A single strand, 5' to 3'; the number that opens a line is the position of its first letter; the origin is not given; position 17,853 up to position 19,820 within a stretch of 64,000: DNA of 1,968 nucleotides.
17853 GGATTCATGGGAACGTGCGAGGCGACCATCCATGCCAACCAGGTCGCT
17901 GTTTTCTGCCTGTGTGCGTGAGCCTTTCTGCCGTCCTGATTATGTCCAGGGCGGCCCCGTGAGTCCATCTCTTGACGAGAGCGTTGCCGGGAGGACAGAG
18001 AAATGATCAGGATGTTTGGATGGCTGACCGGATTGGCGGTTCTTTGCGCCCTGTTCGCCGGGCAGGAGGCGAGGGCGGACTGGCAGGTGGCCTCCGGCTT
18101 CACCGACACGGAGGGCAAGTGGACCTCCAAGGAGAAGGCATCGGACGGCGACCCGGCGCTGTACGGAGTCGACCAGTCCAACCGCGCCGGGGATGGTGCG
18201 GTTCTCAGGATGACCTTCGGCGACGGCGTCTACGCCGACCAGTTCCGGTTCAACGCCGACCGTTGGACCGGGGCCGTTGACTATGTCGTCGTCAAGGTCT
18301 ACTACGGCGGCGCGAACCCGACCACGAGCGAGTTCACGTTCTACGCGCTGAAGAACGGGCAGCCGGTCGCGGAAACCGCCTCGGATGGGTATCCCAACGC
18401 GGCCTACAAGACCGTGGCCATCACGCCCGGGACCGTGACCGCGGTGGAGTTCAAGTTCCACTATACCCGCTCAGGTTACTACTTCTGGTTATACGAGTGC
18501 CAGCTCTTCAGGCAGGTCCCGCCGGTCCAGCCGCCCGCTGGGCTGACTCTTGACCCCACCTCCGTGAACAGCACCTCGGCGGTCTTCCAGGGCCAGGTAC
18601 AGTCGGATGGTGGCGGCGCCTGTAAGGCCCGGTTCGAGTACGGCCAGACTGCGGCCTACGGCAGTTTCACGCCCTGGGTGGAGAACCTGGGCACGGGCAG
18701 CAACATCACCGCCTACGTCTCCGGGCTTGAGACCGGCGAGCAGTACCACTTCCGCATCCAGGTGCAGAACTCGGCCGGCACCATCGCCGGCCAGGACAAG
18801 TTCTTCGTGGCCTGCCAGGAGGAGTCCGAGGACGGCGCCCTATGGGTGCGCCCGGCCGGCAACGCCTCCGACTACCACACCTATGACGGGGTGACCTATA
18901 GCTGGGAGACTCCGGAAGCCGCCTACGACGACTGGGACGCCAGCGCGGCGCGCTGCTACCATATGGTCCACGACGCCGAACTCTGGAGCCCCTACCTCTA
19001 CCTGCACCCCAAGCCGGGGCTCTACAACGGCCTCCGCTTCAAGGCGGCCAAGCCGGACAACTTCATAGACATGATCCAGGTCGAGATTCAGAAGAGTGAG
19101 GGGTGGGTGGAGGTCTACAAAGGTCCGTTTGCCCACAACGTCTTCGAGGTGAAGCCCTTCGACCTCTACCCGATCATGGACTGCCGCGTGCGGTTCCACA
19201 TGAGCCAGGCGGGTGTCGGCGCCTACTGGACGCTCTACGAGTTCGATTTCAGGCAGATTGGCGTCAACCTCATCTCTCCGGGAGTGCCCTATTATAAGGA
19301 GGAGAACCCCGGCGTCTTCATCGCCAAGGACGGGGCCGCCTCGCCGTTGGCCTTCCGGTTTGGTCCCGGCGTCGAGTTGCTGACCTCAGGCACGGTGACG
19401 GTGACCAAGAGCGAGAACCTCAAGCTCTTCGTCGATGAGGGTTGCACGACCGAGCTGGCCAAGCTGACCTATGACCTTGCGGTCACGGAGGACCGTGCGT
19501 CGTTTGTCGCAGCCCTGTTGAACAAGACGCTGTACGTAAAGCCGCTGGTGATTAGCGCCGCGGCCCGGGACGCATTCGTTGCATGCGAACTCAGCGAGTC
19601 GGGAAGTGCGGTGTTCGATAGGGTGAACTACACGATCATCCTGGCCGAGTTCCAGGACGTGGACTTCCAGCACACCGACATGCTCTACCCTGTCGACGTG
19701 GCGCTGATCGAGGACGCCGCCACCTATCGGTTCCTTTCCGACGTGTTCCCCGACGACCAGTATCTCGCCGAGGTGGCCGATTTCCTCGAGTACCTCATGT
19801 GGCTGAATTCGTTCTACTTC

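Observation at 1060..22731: Cluster of giant Sec-exported proteins with swapped C-termini, each followed by exported partner genes (polymorphic effector/immunity-like)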

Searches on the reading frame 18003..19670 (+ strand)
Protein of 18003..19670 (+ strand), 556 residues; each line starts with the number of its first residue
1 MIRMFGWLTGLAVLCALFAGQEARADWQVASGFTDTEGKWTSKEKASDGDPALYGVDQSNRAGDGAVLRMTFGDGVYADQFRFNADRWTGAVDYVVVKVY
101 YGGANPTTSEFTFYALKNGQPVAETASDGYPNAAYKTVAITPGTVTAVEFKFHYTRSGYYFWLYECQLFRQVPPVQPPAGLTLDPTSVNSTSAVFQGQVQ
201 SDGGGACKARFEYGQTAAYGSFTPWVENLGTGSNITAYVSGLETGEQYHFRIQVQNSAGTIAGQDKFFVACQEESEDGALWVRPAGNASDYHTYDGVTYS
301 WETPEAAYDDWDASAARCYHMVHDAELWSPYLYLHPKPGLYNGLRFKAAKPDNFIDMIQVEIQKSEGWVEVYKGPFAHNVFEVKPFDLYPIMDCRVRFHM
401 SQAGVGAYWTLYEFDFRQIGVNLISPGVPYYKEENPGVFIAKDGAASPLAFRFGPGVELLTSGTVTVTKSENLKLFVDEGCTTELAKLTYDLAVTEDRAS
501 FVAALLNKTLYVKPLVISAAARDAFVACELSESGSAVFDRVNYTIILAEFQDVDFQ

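Call 18: find_related_loci(query=A1, collection=viral_contigs, flank=10000)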
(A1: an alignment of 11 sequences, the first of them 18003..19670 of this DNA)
Query A1 (556 aa) in viral_contigs; peptide patterns used: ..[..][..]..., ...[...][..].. (x = any residue, [..] = any of these).
58 stretches matched a pattern, but none encodes a relative of the query by tblastn (E <= 1e-3).

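Call 19: find_related_loci(query=A1, collection=genome_contigs, flank=10000)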
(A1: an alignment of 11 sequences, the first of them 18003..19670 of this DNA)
Query A1 (556 aa) in genome_contigs; peptide patterns used: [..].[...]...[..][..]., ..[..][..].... (x = any residue, [..] = any of these).
19 stretches matched a pattern; 4 encode a relative of the query (tblastn E <= 1e-3); 4 distinct loci.
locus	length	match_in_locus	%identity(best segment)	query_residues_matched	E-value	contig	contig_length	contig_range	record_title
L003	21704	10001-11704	49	3-544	4e-164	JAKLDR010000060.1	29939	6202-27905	MAG: Planctomycetota bacterium isolate RA.bin114 RA.bin114_60, whole genome shotgun sequence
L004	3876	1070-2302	36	1-429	8e-76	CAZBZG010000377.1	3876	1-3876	MAG TPA_asm: uncultured Planctomycetaceae bacterium isolate SRP141376_co4_199 genome assembly, contig: NODE_38883_length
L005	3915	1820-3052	33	8-452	1e-60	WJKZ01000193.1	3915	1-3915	MAG: Candidatus Omnitrophota bacterium isolate RBin_191 k141_3358602, whole genome shotgun sequence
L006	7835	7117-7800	32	27-458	2e-34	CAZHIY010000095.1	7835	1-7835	MAG TPA_asm: uncultured Thermoplasmatales archaeon isolate binchicken_co129_679 genome assembly, contig: NODE_30775_leng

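Call 21: search_protein_families(library=pfam, proteins=[L003:897-1856:+, L003:1859-2848:+, L003:4449-5894:+, L003:5891-7045:+, L003:7042-8343:+, L003:8424-9404:+, L003:10004-14647:+, L003:14684-15889:+, L003:15915-17960:+, L003:18228-19928:+], max_evalue=0.001)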
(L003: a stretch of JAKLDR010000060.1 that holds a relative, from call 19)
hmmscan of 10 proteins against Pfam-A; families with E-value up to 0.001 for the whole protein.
L003:897-1856:+ (319 aa): 2 families
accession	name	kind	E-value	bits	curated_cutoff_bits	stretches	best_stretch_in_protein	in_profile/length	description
PF08241.18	Methyltransf_11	-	7.9e-07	30.1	21.2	1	167-213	52-94/95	Methyltransferase domain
PF13489.12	Methyltransf_23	-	5.2e-06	26.7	27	1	172-283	77-159/164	Methyltransferase domain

L003:1859-2848:+ (329 aa): 2 families
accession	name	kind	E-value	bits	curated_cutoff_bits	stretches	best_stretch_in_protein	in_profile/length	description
PF00535.33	Glycos_transf_2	-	2.7e-19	70.2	23.3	1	3-117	1-114/168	Glycosyl transferase family 2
PF13641.12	Glyco_tranf_2_3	-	1.8e-13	51.5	27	1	2-239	3-229/230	Glycosyltransferase like family 2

L003:4449-5894:+ (481 aa): 5 families
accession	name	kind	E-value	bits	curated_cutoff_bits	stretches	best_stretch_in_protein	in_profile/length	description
PF13692.12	Glyco_trans_1_4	-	5.3e-17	62.8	27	1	316-442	15-142/142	Glycosyl transferases group 1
PF00534.26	Glycos_transf_1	-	6.7e-17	62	26.4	1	309-450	21-166/172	Glycosyl transferases group 1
PF13439.12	Glyco_transf_4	-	5.5e-11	43.2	28.5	1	28-147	2-105/170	Glycosyltransferase Family 4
PF13579.12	Glyco_trans_4_4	-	1.1e-07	32.8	29.7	1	28-172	1-109/158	Glycosyl transferase 4-like domain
PF20706.3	GT4-conflict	-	4.7e-07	29.6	26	1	303-451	197-366/385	Family 4 Glycosyltransferase in conflict systems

L003:5891-7045:+ (384 aa): 6 families
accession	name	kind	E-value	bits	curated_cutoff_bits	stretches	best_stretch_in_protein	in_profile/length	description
PF00534.26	Glycos_transf_1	-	5.5e-43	146.9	26.4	1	198-353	13-171/172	Glycosyl transferases group 1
PF13692.12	Glyco_trans_1_4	-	4.6e-40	137.6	27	1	201-340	2-142/142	Glycosyl transferases group 1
PF13439.12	Glyco_transf_4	-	4.3e-23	82.6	28.5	1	17-181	2-169/170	Glycosyltransferase Family 4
PF13579.12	Glyco_trans_4_4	-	3.4e-17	63.7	29.7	1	17-176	1-157/158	Glycosyl transferase 4-like domain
PF20706.3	GT4-conflict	-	1.4e-08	34.6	26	1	174-303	171-311/385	Family 4 Glycosyltransferase in conflict systems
PF13524.12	Glyco_trans_1_2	-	2.3e-06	28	25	1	286-367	63-142/144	Glycosyl transferase-like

L003:7042-8343:+ (433 aa): 6 families
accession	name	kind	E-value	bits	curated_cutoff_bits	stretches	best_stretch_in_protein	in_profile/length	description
PF00534.26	Glycos_transf_1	-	1.3e-34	119.7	26.4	2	302-400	74-172/172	Glycosyl transferases group 1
PF13692.12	Glyco_trans_1_4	-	2.9e-33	115.6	27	2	301-386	59-142/142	Glycosyl transferases group 1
PF13439.12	Glyco_transf_4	-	1.5e-16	61.4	28.5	1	17-204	3-170/170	Glycosyltransferase Family 4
PF13524.12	Glyco_trans_1_2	-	1.2e-13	51.7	25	1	304-415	30-143/144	Glycosyl transferase-like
PF13579.12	Glyco_trans_4_4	-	1.9e-13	51.5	29.7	1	17-198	2-157/158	Glycosyl transferase 4-like domain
PF20706.3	GT4-conflict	-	1.9e-06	27.5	26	1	312-412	273-383/385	Family 4 Glycosyltransferase in conflict systems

L003:8424-9404:+ (326 aa): 2 families
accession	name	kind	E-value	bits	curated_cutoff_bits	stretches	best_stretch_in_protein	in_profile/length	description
PF13470.12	PIN_3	-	3e-21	76.8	27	1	190-302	1-113/115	PIN domain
PF01850.27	PIN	-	5.1e-07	30.8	23.6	1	191-307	1-115/120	PIN domain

L003:10004-14647:+ (1547 aa): 0 families

L003:14684-15889:+ (401 aa): 0 families

L003:15915-17960:+ (681 aa): 0 families

L003:18228-19928:+ (566 aa): 0 families

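Call 40: search_protein_families(library=pfam, proteins=[window:18003-19670:+], max_evalue=1)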
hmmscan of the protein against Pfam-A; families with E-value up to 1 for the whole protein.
window:18003-19670:+ (556 aa): 4 families
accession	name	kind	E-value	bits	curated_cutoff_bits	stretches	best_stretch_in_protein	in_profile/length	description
PF02863.23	Arg_repressor_C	-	0.042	14.1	25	1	254-276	36-58/68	Arginine repressor, C-terminal domain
PF00041.27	fn3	-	0.054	14.1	25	1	236-259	50-73/84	Fibronectin type III domain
PF16656.11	Pur_ac_phosph_N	-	0.13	13.3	30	1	217-257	42-83/93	Purple acid Phosphatase, N-terminal domain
PF25059.1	FN3_DSCAM-DSCAML_C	-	0.14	12.9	39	1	232-267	42-77/89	DSCAM/DSCAML C-terminal Fn3-like domain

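Call 75: search_solved_structures(query=window:18003-19670:+, max_evalue=10, show_alignments=1)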
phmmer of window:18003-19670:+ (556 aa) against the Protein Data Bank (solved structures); distinct sequences matched with E-value up to 10: 26.
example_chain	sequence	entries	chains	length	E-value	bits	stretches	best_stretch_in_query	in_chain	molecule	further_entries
8g4l_bm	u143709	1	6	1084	0.0011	21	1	176-260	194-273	Titin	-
8q6t_I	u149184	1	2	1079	0.0042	19.1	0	173-259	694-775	Titin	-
3p4l_A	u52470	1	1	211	0.015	17.3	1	135-260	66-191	Neogenin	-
4bq8_A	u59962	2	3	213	0.015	17.3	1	135-260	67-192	NEOGENIN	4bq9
4bq6_A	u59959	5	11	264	0.019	16.9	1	135-260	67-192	NEOGENIN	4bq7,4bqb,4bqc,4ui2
1x5k_A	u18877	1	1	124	0.022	16.8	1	172-260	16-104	Neogenin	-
6z3m_E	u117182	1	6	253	0.022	16.7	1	135-260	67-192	Neogenin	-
4u3h_A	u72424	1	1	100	0.054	15.4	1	177-260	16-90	FN3con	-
7ndg_B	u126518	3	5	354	0.063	15.2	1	137-260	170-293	Neogenin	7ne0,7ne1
3lpw_A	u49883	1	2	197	0.11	14.5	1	176-260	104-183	A77-A78 domain from Titin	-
4urt_B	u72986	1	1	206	0.11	14.5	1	105-260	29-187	NETRIN RECEPTOR DCC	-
5x83_B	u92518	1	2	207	0.11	14.4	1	105-260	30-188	Netrin receptor DCC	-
4r0n_A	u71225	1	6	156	0.11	14.4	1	233-271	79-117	Phosphopantetheine adenylyltransferase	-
1tfu_A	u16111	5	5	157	0.11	14.4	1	233-271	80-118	Phosphopantetheine adenylyltransferase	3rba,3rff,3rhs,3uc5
3lcj_A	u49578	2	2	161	0.12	14.3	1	233-271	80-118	Phosphopantetheine adenylyltransferase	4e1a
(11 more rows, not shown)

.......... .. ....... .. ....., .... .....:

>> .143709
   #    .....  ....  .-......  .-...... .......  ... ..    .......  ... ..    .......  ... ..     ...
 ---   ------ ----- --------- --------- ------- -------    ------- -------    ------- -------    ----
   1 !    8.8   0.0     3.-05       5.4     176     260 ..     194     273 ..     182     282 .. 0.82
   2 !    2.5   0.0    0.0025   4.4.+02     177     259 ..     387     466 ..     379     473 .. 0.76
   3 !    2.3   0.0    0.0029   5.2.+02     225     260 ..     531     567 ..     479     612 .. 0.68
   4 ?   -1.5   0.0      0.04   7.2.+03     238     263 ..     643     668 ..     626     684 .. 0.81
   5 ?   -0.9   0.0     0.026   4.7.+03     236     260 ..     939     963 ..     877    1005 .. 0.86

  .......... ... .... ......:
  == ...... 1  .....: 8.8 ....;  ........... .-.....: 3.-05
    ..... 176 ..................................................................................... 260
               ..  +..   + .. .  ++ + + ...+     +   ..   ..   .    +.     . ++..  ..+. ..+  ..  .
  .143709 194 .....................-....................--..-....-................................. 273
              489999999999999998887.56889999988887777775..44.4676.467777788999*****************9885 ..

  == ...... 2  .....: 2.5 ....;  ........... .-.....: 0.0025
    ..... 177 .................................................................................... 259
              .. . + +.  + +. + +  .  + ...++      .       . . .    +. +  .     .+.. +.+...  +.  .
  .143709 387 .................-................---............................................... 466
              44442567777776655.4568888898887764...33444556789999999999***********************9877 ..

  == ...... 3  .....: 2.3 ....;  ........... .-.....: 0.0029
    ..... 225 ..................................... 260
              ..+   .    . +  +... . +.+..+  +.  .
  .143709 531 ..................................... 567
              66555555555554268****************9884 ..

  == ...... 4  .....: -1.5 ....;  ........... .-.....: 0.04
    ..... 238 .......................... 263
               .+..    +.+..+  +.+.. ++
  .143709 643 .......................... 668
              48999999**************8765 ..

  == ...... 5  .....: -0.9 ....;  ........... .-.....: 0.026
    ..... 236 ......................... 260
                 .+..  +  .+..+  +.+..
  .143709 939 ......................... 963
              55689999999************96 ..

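Call 77: find_related_loci(query=A1, collection=metagenome_contigs, flank=8000)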
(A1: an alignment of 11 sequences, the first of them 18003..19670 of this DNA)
Query A1 (556 aa) in metagenome_contigs; peptide patterns used: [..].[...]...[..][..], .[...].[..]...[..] (x = any residue, [..] = any of these).
371 stretches matched a pattern; 8 encode a relative of the query (tblastn E <= 1e-3); 8 distinct loci.
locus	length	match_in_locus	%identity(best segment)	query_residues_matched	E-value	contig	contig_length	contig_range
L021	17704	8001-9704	49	3-544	1e-163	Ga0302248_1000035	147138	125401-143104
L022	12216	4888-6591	49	3-544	1e-163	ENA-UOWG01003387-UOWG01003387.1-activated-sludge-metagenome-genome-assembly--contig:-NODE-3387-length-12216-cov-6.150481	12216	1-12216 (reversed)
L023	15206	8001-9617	48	11-550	3e-159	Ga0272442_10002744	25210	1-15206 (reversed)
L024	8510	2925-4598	45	1-554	3e-151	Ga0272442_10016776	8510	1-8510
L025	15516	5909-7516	43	12-544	5e-128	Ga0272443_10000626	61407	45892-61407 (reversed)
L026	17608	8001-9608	43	12-544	5e-128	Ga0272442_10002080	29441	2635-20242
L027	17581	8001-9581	41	23-546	7e-125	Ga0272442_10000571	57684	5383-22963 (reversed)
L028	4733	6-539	47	381-554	9e-48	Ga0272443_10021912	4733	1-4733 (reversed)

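Call 81: predict_structure(alignment_id=A1)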
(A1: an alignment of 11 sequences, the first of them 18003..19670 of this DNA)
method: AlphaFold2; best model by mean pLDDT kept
length: 556 residues; sequences in the alignment: 11
mean_pLDDT: 76.7   pTM: 0.53
mean pLDDT of the five models: 76.7, 73.3, 71.3, 70.6, 69.4
residues with pLDDT >= 90: 123; 70-90: 287; 50-70: 88; < 50: 58
segments of 3 or more residues with pLDDT < 50: 1-23, 45-47, 124-127, 287-289, 292-294, 303-315, 549-556
pLDDT, mean of each block of 10 residues (from residue 1): 34 34 60 80 53 72 86 86 76 85 78 68 54 79 89 82 82 81 83 87 91 91 93 87 87 95 91 64 54 50 37 46 68 74 81 81 87 88 84 84 70 74 83 79 86 85 92 90 93 94 92 78 87 82 75 33
secondary structure, 60 per line:
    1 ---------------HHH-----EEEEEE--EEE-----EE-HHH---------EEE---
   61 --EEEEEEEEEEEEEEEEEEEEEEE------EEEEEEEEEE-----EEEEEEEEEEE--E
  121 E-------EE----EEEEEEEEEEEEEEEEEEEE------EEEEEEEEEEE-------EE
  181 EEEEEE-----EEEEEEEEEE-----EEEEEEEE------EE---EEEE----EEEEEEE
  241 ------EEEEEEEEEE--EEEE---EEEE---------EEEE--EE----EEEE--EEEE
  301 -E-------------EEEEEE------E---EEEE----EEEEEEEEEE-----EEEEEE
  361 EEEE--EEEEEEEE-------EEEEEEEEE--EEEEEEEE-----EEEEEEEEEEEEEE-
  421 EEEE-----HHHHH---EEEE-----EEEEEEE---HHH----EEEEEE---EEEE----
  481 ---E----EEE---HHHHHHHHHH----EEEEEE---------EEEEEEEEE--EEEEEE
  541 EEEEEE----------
elements in order: E24-29 E32-34 E55-57 E63-85 E92-101 E107-117 E135-154 E161-171 E179-186 E192-201 E207-214 E226-229 E234-240 E247-256 E259-262 E266-269 E279-282 E291-294 E297-300 E316-321 E332-335 E340-349 E355-364 E367-374 E382-390 E393-400 E406-419 E421-424 H430-434 E438-441 E447-453 E464-469 E473-476 E489-491 H495-504 E509-514 E524-532 E535-546

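Call 83: fold_search(model_id=the predicted structure, library=pdb)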
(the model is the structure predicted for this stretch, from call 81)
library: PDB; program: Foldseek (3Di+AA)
matches with E <= 10: 1930; with E <= 0.001: 140
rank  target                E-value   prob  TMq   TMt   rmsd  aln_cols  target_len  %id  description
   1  8ayr_B                1.1e-08  1.00  0.20  0.17  16.7       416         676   13  Sialidases and Fucosidases of Akkermansia muciniphila are key for rapid growth on colonic mucin and nutrient sharing a (released 2023-03-01)
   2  8ayr_A                9.6e-08  1.00  0.20  0.17  16.4       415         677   12  Sialidases and Fucosidases of Akkermansia muciniphila are key for rapid growth on colonic mucin and nutrient sharing a (released 2023-03-01)
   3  2v5y                  1.3e-06  1.00  0.17  0.16  39.6       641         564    9  Crystal structure of the receptor protein tyrosine phosphatase mu ectodomain (released 2007-09-11)
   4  8g4l_ao               3.2e-06  0.99  0.17  0.17  56.5       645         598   10  Cryo-EM structure of the human cardiac myosin filament (released 2023-11-01)
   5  8bnq_B                4.6e-06  1.00  0.13  0.21  33.5       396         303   12  Crystal structure of the FnIII-tandem A84-A86 from the A-band of titin (released 2023-04-12)
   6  7mrk_D                5.1e-06  1.00  0.13  0.21  23.9       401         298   12  Chicken CNTN4 APP complex (released 2022-01-05)
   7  6mfa                  6.4e-06  1.00  0.14  0.20  31.1       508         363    8  Fragment of human fibronectin containing the 4th-7th type III domains (released 2019-09-18)
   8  8bnq_A                7.8e-06  1.00  0.12  0.21  31.5       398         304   11  Crystal structure of the FnIII-tandem A84-A86 from the A-band of titin (released 2023-04-12)
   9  9g43_A                9.4e-06  0.99  0.18  0.16  29.4       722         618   10  Crystal structure of a galactose oxidase from Pseudoarthrobacter siccitolerans (released 2025-07-23)
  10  1fnf                  1.2e-05  1.00  0.14  0.19  25.1       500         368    8  FRAGMENT OF HUMAN FIBRONECTIN ENCOMPASSING TYPE-III REPEATS 7 THROUGH 10 (released 1996-01-29)
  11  5i5k_A                1.5e-05  0.99  0.17  0.08  24.7       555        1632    8  Structure of complement C5 in complex with eculizumab (released 2016-03-16)
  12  3t1w                  1.5e-05  0.99  0.14  0.20  26.3       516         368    9  Structure of the four-domain fragment Fn7B89 of oncofetal fibronectin (released 2012-03-21)
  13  9ba4_A                1.7e-05  0.85  0.13  0.08  29.1       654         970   12  Full-length cross-linked Contactin 2 (CNTN2) (released 2024-07-17)
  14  7y8s_A                1.9e-05  1.00  0.19  0.34  15.7       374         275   11  Crystal structure of sDscam FNIII1-3 domains, isoform beta2v6 (released 2023-05-24)
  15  10ft_A                1.9e-05  0.98  0.17  0.17  21.3       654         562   10  Cryo-EM structure of receptor tyrosine kinase ROS1 in complex with NELL2 (released 2026-02-25)
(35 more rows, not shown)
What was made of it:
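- On CBM32 / discoidin-type carbohydrate-binding module (C N-terminal part): Fold-level matches have low TM-scores of 0.13-0.25, because the model is multidomain (call 83).
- Checked: C has jelly-roll/FN3 modules (calls 81, 83).
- Foldseek matches CBM32, discoidin and FN3 modules of secreted glycan-active enzymes, with low TM-scores (calls 81, 83). C's N-terminal model resembles the CBM32/FN3 modules of secreted glycan-active enzymes and of the peptidase ZmpB (call 83).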
